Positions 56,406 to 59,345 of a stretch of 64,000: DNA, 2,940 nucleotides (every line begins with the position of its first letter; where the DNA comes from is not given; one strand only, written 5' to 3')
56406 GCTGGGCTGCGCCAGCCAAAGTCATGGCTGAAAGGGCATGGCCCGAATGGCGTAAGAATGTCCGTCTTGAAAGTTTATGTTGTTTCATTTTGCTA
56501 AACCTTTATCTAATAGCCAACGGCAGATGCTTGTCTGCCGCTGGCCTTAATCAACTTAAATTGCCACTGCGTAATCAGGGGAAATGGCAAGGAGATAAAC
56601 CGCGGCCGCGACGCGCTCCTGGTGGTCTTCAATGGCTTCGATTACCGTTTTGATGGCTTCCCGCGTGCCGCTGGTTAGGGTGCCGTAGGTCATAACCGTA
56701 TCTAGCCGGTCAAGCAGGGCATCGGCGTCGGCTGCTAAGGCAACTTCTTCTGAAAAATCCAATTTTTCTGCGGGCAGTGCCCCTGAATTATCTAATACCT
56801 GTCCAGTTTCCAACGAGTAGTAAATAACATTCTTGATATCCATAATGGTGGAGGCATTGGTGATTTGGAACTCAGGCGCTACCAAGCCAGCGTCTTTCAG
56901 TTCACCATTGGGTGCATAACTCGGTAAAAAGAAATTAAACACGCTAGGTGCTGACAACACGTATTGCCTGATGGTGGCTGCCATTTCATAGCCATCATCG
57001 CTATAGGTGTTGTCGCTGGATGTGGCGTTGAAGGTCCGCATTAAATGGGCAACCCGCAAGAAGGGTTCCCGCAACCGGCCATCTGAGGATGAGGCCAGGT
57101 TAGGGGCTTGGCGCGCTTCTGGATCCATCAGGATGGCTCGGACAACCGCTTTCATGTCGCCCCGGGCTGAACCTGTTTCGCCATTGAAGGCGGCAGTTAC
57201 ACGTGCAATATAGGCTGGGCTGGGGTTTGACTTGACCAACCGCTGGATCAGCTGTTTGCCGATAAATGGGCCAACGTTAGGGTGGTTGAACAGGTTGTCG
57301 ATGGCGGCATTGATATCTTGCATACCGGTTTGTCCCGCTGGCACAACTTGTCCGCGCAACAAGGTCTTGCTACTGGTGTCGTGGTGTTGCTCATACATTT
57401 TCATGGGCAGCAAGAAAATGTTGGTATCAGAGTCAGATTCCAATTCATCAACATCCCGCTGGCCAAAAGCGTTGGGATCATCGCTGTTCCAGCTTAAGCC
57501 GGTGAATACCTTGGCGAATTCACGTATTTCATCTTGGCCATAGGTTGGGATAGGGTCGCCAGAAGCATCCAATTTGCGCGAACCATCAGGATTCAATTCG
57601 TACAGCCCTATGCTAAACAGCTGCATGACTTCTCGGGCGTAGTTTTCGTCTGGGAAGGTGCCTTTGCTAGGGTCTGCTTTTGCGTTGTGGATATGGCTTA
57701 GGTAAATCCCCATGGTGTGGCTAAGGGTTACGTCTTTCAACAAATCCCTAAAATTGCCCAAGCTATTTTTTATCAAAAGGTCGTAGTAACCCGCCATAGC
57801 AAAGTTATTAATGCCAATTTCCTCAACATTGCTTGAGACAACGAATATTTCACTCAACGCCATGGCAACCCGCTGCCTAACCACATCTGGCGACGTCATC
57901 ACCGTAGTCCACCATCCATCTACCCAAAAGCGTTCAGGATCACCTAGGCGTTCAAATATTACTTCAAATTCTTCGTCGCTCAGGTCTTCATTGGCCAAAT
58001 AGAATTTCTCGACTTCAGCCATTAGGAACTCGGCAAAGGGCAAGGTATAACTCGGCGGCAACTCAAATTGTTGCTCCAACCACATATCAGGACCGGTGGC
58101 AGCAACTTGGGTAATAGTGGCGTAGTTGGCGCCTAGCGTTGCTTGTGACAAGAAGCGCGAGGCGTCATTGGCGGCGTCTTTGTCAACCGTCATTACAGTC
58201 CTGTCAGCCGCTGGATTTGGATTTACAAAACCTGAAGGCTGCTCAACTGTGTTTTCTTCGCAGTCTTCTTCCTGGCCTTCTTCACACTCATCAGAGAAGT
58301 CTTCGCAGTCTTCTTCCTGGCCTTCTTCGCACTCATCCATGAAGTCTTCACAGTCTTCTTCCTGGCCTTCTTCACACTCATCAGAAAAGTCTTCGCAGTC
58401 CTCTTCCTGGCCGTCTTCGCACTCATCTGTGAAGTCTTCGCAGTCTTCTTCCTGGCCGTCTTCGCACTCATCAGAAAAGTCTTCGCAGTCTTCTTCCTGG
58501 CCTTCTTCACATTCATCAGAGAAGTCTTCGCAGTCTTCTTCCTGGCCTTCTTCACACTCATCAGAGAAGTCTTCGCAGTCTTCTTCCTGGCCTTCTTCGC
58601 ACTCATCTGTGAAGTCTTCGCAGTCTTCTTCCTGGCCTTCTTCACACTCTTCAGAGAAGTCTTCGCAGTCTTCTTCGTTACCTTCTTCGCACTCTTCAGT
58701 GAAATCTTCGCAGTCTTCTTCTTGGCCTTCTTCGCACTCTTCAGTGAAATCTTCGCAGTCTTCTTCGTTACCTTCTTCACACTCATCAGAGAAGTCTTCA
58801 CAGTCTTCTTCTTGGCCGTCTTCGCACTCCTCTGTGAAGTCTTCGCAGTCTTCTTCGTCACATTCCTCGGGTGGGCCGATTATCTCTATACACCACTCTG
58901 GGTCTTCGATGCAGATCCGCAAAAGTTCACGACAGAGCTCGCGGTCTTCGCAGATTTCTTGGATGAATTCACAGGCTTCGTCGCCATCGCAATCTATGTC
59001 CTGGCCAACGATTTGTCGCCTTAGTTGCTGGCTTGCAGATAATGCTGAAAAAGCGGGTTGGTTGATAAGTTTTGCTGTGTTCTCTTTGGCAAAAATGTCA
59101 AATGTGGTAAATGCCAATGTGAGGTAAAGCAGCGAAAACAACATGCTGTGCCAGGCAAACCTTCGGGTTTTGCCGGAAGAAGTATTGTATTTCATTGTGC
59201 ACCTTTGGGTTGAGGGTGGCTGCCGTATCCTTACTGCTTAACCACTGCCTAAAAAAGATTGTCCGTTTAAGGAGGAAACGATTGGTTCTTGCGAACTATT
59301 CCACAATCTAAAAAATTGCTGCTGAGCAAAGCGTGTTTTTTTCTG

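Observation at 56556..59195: DUF1800 protein carrying 13 copies of a 15-residue Cys-x6-Cys acidic module (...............)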

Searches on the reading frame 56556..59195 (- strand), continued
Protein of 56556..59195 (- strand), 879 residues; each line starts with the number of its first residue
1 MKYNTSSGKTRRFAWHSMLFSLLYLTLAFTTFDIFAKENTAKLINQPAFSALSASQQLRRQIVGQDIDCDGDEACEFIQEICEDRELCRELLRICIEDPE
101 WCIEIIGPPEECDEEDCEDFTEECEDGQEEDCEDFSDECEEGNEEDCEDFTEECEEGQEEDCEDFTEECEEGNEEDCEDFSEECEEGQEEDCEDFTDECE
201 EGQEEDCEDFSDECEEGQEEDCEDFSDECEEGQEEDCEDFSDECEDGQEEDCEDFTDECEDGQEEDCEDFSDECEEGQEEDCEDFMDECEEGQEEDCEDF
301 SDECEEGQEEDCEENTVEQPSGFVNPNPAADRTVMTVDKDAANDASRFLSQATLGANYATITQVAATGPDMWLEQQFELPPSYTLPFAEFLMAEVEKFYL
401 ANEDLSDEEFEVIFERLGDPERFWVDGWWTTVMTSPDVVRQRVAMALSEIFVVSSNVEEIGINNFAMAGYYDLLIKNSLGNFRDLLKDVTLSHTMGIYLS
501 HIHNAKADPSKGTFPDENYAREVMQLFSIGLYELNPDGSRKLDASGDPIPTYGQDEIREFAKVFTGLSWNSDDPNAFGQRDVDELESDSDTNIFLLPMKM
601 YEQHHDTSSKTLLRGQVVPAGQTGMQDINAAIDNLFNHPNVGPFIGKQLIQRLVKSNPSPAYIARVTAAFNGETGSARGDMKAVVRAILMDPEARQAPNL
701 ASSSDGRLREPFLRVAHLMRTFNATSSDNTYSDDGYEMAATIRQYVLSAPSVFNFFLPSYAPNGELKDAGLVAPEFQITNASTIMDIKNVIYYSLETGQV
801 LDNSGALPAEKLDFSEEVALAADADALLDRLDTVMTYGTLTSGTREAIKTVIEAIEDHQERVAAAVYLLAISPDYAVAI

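Call 75: find_encoding_contigs(protein=P0050, flank=7000, max_places=1)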
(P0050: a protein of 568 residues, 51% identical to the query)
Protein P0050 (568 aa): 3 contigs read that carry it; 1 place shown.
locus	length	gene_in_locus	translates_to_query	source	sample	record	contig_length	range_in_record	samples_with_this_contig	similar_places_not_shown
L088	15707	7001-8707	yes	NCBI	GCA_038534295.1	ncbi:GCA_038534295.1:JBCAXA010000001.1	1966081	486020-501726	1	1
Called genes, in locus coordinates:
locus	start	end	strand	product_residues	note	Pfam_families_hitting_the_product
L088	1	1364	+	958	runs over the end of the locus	PF07715:Plug, PF00593:TonB_dep_Rec_b-barrel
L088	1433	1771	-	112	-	PF00543:P-II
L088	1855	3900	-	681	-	PF07715:Plug, PF00593:TonB_dep_Rec_b-barrel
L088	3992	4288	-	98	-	-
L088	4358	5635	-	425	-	PF04116:FA_hydroxylase, PF09917:DUF2147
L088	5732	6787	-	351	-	PF00165:HTH_AraC (faint), PF12833:HTH_18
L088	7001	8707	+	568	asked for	PF08811:DUF1800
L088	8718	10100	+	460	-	PF07394:DUF1501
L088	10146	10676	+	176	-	PF07638:Sigma70_ECF, PF04542:Sigma70_r2, PF08281:Sigma70_r4_2, PF04545:Sigma70_r4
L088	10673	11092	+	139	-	-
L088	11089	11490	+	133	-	PF13174:TPR_6 (faint), PF13176:TPR_7 (faint), PF07719:TPR_2 (faint), PF13181:TPR_8 (faint)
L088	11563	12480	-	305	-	PF00491:Arginase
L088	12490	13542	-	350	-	PF02423:OCD_Mu_crystall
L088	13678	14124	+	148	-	PF08279:HTH_11 (weak), PF12840:HTH_20 (weak), PF13404:HTH_AsnC-type, PF13412:HTH_24, PF01037:AsnC_trans_reg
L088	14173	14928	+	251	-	PF12840:HTH_20 (weak), PF08327:AHSA1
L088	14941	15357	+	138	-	PF01124:MAPEG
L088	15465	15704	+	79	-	PF23564:EF-hand_FSTL1 (faint), PF13499:EF-hand_7, PF00036:EF-hand_1 (weak), PF13202:EF-hand_5 (faint), PF13405:EF-hand_6 (weak), PF13833:EF-hand_8 (faint), PF00036:EF-hand_1 (weak)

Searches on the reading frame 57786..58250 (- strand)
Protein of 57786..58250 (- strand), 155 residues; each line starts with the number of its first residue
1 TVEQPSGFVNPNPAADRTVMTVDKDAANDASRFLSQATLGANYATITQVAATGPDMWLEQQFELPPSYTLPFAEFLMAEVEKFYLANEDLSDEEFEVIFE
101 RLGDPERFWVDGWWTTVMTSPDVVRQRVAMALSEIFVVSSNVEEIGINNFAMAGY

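Call 27: find_related_loci(query=A2, collection=genome_contigs, flank=6000)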
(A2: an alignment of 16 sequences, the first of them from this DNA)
Query A2 (150 aa) in genome_contigs; peptide patterns used: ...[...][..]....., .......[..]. (x = any residue, [..] = any of these).
600 stretches matched a pattern (row limit reached: there are more); 579 encode a relative of the query (tblastn E <= 1e-3); the best 80 are kept; 80 distinct loci.
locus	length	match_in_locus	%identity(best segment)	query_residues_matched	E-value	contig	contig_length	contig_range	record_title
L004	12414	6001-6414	55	1-150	4e-49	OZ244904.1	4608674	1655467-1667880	MAG: Psychrosphaera sp. isolate 332ba503-bfd5-49a1-a89d-023a4e9fb656 genome assembly, chromosome: 1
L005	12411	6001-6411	49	5-150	2e-38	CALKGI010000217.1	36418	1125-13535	MAG: uncultured Alteromonadaceae bacterium isolate S2_Bin_METABAT__167_1 genome assembly, contig: c_000004849642, whole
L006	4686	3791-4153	43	9-134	4e-24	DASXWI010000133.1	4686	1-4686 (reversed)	MAG TPA_asm: Saprospiraceae bacterium isolate SMAG_U4767 k141_315720, whole genome shotgun sequence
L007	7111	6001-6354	42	23-150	5e-23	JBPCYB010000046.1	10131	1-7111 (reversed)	MAG: Woeseiaceae bacterium isolate MAG_seacave_121 S1Ck127_2449018, whole genome shotgun sequence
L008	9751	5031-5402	38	17-150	1e-22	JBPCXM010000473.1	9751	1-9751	MAG: Pseudomonadales bacterium isolate MAG_seacave_111 S1Ck127_4255216, whole genome shotgun sequence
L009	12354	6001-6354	42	25-150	9e-23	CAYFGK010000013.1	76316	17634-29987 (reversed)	MAG TPA_asm: uncultured Saprospiraceae bacterium isolate ERP003628_co2_4 genome assembly, contig: NODE_219_length_76316_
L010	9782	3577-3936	43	24-150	9e-23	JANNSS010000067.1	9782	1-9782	MAG: Saprospiraceae bacterium isolate SOY_31_metabat_164 SOY_31_k141_1786734, whole genome shotgun sequence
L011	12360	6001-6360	43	24-150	1e-22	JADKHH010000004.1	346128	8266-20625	MAG: Candidatus Opimibacter skivensis isolate Skiv_18-Q3-R9-52_BAT3C.266 tig00004875-10-3470480, whole genome shotgun se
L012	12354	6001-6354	43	25-150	3e-22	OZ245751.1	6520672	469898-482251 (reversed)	MAG: Saprospiraceae bacterium isolate 8f35e0f5-1df0-4d37-baeb-18c41ceaeba0 genome assembly, chromosome: 1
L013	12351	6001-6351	40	25-150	2e-22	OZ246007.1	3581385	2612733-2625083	MAG: Pseudomonadales bacterium isolate 94039bb7-1eda-460a-b440-fb7dcd950fed genome assembly, chromosome: 1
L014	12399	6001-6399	35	4-150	3e-22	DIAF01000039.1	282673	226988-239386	MAG TPA_asm: Halieaceae bacterium UBA5085 UBA5085_contig_203, whole genome shotgun sequence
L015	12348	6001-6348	41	21-150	4e-22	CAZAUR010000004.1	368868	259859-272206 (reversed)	MAG TPA_asm: uncultured Spirochaetaceae bacterium isolate binchicken_co46_630 genome assembly, contig: NODE_15_length_36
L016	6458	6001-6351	44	24-150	5e-22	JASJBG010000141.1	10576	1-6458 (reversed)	MAG: Woeseiaceae bacterium isolate MO_074.B2 MO_074.c_2626, whole genome shotgun sequence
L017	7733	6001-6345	38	24-150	4e-22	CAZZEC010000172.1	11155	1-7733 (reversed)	MAG TPA_asm: uncultured Bacteroidia bacterium isolate SRP128890_co1_232 genome assembly, contig: NODE_8628_length_11155_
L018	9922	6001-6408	36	9-150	6e-22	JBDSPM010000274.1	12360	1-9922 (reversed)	MAG: Saprospiraceae bacterium isolate cluster1_bin.463 k127_8170524, whole genome shotgun sequence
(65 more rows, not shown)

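Call 64: find_related_loci(query=window:57786-58250:-, collection=metagenome_contigs, flank=8000)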
Query window:57786-58250:- (155 aa) in metagenome_contigs; peptide patterns used: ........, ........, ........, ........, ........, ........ (x = any residue, [..] = any of these).
90 stretches matched a pattern, but none encodes a relative of the query by tblastn (E <= 1e-3).

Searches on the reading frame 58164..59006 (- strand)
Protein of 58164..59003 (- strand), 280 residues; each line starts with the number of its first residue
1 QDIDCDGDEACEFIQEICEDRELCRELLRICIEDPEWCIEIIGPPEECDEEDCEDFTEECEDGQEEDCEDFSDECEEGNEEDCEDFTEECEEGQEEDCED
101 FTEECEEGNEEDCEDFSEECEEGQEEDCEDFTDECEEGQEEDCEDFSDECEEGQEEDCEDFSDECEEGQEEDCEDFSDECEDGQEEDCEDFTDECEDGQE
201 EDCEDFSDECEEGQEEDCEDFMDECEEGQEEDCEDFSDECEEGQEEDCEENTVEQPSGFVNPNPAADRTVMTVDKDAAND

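Call 11: find_homologous_proteins(query=window:58164-59003:-, max_evalue=0.001)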
Query seq(280 aa): 20 candidates shared short words with the query, none scored E <= 0.001.

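Call 55: search_protein_families(library=pfam, proteins=[window:58218-59006:-], max_evalue=10)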
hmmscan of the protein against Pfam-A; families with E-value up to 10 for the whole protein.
window:58218-59006:- (263 aa): 0 families

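Call 56: search_solved_structures(query=window:58218-59006:-, max_evalue=10)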
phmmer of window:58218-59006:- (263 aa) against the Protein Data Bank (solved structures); distinct sequences matched with E-value up to 10: 5.
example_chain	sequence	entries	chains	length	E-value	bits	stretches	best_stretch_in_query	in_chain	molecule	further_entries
5cwi_A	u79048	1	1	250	2.6e-06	30.2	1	60-247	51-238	Designed helical repeat protein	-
2nd2_A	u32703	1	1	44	0.044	16.3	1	84-122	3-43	De novo mini protein HHH_06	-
6w2w_A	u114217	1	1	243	0.14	14.7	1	94-156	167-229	Junction 24 DHR14-DHR18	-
2lse_A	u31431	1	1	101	0.22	14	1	121-168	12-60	Four Helix Bundle Protein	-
6w2v_A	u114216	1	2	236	1.5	11.3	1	115-171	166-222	Junction 23 DHR14-DHR18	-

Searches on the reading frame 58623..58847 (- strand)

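Call 55: search_protein_families(library=pfam, proteins=[window:58623-58847:-], max_evalue=10)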
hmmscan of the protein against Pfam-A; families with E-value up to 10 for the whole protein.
window:58623-58847:- (75 aa): 4 families
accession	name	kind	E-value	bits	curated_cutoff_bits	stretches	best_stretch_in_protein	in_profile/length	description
PF02349.20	MSG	-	0.02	15.5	22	2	6-44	5-42/76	Major surface glycoprotein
PF23057.1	RBD_ZCCHC3_1st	-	6.1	7.5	27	0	27-45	55-73/78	ZCCHC3, first RNA-binding domain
PF02819.20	Toxin_9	-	7.3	7.4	21.3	0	1-24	1-24/43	Spider toxin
PF01549.29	ShK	-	8.4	7.5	20.9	0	8-38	2-30/37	ShK domain-like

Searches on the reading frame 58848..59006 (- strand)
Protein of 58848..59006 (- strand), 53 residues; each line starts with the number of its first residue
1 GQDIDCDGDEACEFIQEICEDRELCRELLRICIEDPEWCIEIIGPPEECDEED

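Call 50: search_protein_representatives(alignment_id=A3)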
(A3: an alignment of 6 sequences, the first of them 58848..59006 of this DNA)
Query: 6 sequences, 53 profile positions. Proteins with E-value up to 0.001 (for the whole library): 4; up to 1e-10: 1; up to 1e-30: 0. The best 4 are listed.
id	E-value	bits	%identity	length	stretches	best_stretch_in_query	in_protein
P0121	9.2e-13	64.0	-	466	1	3-52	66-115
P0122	1.0e-09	54.2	-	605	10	9-29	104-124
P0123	2.3e-09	53.1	-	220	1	1-52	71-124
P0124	7.2e-05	38.7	-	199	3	10-44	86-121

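Call 55: search_protein_families(library=pfam, proteins=[window:58848-59006:-], max_evalue=10)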
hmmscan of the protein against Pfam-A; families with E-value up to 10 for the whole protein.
window:58848-59006:- (53 aa): 1 family
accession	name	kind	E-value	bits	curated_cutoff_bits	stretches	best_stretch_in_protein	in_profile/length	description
PF23556.1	TPR_Vps41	-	0.18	11.4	27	1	9-43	286-319/333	Vps41 TPR-like region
